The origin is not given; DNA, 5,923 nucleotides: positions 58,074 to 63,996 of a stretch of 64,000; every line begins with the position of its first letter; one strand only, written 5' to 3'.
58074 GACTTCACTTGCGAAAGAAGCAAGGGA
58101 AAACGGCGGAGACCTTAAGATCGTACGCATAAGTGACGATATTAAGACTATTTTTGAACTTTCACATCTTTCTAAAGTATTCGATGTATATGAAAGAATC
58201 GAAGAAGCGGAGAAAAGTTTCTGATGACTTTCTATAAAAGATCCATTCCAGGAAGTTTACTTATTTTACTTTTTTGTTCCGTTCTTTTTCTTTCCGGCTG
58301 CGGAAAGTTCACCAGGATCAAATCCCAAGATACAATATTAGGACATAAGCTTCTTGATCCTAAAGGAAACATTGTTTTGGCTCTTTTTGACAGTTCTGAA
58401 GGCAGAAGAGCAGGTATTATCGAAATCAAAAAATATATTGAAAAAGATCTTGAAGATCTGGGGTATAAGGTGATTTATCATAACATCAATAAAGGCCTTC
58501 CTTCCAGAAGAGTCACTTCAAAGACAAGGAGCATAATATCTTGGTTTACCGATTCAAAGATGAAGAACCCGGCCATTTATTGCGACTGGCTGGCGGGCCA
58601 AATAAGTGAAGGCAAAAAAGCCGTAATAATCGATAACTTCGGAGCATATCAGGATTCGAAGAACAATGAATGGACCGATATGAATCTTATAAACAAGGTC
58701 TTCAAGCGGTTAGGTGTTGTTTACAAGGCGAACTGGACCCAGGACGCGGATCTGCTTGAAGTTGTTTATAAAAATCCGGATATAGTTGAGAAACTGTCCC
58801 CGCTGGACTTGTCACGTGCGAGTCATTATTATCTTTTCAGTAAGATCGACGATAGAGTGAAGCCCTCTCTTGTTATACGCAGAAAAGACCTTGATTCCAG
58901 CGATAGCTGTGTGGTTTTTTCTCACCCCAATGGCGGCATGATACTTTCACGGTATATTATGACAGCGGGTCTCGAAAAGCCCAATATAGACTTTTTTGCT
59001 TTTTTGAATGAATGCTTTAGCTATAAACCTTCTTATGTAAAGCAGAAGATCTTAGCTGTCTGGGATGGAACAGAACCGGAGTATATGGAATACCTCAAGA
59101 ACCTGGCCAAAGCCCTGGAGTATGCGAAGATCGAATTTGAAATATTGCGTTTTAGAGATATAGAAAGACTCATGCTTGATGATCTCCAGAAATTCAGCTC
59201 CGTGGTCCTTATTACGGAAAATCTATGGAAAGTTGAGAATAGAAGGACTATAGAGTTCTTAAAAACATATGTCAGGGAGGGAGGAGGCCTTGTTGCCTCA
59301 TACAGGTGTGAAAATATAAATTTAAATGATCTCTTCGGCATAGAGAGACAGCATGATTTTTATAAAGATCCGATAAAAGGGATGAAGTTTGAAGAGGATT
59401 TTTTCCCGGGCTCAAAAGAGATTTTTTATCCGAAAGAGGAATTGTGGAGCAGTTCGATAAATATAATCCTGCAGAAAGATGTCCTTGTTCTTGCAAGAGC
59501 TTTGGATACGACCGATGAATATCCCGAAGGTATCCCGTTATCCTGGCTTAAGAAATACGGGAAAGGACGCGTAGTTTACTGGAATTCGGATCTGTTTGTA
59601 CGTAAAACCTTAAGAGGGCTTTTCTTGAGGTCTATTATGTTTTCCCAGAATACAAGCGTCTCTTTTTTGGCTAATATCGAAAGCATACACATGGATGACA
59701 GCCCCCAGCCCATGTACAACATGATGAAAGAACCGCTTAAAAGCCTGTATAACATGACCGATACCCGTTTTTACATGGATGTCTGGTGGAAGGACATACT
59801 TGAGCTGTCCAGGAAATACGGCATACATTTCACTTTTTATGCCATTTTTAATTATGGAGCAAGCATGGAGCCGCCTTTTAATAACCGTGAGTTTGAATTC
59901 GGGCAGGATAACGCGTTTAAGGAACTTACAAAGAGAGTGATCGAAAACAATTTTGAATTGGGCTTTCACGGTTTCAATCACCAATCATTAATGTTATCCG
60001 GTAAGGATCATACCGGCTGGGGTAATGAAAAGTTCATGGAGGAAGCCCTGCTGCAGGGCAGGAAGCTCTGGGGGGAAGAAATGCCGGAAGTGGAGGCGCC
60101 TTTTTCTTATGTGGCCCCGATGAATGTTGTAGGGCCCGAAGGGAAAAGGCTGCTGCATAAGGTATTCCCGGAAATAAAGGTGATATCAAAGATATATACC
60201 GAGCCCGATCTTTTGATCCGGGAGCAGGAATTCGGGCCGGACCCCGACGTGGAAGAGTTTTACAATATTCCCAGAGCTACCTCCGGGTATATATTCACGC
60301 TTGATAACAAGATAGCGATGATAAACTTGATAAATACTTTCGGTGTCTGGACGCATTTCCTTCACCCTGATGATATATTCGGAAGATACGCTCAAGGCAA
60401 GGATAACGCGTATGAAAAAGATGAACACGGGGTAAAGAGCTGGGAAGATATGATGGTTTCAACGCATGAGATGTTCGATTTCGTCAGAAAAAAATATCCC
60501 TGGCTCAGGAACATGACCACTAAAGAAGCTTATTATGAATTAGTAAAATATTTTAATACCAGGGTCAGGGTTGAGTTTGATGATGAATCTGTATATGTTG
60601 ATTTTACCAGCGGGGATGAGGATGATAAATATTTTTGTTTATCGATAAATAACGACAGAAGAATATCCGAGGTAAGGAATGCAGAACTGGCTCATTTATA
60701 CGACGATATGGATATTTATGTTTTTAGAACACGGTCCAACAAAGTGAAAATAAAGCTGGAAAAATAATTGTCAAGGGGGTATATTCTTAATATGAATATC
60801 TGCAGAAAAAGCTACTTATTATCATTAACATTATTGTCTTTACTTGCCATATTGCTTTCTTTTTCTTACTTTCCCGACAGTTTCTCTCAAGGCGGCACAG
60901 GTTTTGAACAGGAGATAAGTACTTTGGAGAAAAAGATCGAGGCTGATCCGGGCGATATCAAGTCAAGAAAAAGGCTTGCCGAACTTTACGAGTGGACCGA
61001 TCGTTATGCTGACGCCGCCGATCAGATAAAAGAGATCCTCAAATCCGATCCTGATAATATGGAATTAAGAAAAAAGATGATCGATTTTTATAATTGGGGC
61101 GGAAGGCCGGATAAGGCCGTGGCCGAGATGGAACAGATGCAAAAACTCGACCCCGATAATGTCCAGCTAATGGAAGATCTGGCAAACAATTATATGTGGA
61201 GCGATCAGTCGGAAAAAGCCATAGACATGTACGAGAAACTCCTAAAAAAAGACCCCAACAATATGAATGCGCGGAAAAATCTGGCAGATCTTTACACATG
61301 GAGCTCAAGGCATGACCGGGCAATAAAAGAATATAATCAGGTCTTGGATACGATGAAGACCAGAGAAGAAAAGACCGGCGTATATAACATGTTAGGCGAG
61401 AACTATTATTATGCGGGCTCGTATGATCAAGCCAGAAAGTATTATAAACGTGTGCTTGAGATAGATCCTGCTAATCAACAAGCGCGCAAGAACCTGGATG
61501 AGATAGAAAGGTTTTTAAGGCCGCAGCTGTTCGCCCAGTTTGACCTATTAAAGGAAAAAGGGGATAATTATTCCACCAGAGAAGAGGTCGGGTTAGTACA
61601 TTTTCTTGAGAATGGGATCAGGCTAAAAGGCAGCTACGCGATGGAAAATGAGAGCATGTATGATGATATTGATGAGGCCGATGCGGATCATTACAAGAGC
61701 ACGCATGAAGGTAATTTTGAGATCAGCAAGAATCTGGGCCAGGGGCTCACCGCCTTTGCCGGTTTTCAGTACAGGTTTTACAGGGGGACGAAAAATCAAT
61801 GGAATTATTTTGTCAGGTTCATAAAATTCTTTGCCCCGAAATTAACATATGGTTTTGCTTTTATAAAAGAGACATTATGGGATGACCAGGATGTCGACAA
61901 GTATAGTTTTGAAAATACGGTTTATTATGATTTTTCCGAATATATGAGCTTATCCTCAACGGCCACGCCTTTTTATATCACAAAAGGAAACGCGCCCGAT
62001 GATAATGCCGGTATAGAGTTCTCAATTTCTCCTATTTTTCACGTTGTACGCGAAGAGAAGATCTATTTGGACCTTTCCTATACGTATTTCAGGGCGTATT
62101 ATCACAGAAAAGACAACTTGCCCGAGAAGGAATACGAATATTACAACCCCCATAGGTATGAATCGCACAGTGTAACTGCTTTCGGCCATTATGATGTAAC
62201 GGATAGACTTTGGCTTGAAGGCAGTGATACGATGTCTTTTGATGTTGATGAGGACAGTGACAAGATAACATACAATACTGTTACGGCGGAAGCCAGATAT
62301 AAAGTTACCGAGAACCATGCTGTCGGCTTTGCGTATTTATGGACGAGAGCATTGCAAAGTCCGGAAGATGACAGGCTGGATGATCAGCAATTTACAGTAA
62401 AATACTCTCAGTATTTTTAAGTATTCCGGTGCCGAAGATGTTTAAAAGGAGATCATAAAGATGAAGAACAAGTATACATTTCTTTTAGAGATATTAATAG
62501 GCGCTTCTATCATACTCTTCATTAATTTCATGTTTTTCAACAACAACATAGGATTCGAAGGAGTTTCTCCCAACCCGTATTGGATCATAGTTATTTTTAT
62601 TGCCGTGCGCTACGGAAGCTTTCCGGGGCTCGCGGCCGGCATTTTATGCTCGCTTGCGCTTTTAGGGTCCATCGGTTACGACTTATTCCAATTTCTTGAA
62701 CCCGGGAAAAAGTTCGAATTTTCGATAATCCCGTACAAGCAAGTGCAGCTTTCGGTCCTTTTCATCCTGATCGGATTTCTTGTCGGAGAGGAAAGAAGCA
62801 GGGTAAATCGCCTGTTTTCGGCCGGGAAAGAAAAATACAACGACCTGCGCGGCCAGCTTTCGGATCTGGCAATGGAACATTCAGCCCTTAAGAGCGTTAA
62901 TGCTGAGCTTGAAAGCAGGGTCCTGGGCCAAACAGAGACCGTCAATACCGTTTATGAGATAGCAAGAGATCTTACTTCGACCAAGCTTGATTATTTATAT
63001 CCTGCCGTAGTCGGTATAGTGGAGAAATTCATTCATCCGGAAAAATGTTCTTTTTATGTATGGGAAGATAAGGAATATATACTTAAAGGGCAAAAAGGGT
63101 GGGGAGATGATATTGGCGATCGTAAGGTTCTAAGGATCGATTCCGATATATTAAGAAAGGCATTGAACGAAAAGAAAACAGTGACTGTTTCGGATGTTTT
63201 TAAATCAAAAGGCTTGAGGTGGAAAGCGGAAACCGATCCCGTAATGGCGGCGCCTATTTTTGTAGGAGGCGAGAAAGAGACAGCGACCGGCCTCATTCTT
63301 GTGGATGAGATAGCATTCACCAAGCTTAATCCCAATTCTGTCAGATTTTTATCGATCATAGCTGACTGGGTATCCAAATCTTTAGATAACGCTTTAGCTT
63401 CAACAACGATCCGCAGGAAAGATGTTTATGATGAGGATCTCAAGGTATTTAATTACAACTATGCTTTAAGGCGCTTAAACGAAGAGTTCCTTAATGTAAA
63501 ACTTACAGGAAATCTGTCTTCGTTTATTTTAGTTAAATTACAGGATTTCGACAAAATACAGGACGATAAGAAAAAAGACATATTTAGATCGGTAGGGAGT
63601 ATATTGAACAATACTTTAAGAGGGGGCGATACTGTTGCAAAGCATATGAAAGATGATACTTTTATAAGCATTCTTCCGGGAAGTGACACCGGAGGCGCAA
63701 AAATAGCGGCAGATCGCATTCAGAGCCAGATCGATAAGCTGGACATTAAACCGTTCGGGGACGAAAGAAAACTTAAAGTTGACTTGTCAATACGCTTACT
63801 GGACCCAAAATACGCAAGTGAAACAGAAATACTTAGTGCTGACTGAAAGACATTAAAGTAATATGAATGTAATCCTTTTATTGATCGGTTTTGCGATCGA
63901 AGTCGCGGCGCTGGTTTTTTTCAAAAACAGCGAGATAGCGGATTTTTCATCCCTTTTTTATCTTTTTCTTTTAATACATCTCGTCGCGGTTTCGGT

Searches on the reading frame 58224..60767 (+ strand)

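Call 18: search_protein_families(library=pfam, proteins=[window:58224-60767:+], max_evalue=0.00001)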
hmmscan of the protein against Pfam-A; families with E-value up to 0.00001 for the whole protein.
window:58224-60767:+ (847 aa): 2 families
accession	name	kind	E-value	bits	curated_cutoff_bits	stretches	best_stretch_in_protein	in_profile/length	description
PF09960.14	DUF2194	-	3.2e-102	343.2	30.4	1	273-833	36-582/582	Uncharacterised protein conserved in bacteria (DUF2194)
PF10096.14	DUF2334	-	2.5e-06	27.6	26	1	522-717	18-190/203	Uncharacterized protein conserved in bacteria (DUF2334)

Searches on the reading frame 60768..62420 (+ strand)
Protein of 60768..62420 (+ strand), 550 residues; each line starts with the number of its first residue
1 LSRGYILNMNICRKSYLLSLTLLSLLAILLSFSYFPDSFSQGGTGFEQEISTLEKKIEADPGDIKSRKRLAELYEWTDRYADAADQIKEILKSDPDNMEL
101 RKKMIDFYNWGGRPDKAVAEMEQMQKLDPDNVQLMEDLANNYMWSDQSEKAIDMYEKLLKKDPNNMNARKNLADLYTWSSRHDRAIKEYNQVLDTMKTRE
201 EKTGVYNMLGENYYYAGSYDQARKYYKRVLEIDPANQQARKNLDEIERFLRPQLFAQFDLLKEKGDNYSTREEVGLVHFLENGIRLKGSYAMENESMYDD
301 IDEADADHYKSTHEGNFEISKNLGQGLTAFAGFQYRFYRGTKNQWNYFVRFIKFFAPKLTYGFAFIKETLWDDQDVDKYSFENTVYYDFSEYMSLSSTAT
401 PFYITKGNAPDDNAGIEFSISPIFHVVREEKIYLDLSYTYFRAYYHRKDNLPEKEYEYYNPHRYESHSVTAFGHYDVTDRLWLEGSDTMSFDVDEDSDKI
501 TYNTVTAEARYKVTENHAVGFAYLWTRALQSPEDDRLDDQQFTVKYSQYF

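Call 18: search_protein_families(library=pfam, proteins=[window:60768-62420:+], max_evalue=0.00001)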
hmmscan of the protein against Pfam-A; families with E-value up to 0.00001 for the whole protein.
window:60768-62420:+ (550 aa): 16 families
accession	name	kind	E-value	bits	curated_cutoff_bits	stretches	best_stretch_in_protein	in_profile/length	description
PF14559.12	TPR_19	-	1.3e-23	83.6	25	1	147-195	6-54/68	Tetratricopeptide repeat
PF07719.23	TPR_2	-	6.2e-22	76.3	27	1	205-236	3-34/34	Tetratricopeptide repeat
PF13428.12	TPR_14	-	6.9e-20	70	23.5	0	137-175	6-44/44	Tetratricopeptide repeat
PF00515.34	TPR_1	-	4.5e-15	55.2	27.8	1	205-236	3-34/34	Tetratricopeptide repeat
PF13432.12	TPR_16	-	1.4e-14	54.7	32.7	0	138-193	3-58/65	Tetratricopeptide repeat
PF14561.12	TPR_20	-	4.2e-14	53.1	25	1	48-120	6-80/90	Tetratricopeptide repeat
PF13424.12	TPR_12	-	2.4e-13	50.5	30.1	1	168-234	5-76/77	Tetratricopeptide repeat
PF13174.12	TPR_6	-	1.9e-12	47.4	26.3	0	208-234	5-31/33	Tetratricopeptide repeat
PF13181.12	TPR_8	-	5.4e-10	39.1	25.7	0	205-236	3-34/34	Tetratricopeptide repeat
PF13414.12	TPR_11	-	8.9e-09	35.3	26.8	0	210-242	1-33/42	TPR repeat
PF14853.12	Fis1_TPR_C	-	5.1e-08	33.4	25.3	0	213-241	11-39/53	Fis1 C-terminal tetratricopeptide repeat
PF23914.1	TPR_CcmH_CycH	-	1.2e-07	32.2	42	0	113-201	65-156/158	Cytochrome c-type biogenesis protein H TPR domain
PF13429.12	TPR_15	-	1.7e-07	31.4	26.2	1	71-197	153-279/280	Tetratricopeptide repeat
PF13374.12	TPR_10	-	1.4e-06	28.6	27.5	0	206-232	5-31/42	Tetratricopeptide repeat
PF13431.12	TPR_17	-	2.7e-06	27.7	24.4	0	155-181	2-28/34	Tetratricopeptide repeat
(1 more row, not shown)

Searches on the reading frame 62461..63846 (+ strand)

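Call 18: search_protein_families(library=pfam, proteins=[window:62461-63846:+], max_evalue=0.00001)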
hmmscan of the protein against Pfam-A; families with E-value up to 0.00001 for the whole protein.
window:62461-63846:+ (461 aa): 1 family
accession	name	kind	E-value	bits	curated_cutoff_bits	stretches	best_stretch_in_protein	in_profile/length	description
PF00990.26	GGDEF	-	1.5e-09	38.2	23.8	1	328-444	8-127/161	Diguanylate cyclase, GGDEF domain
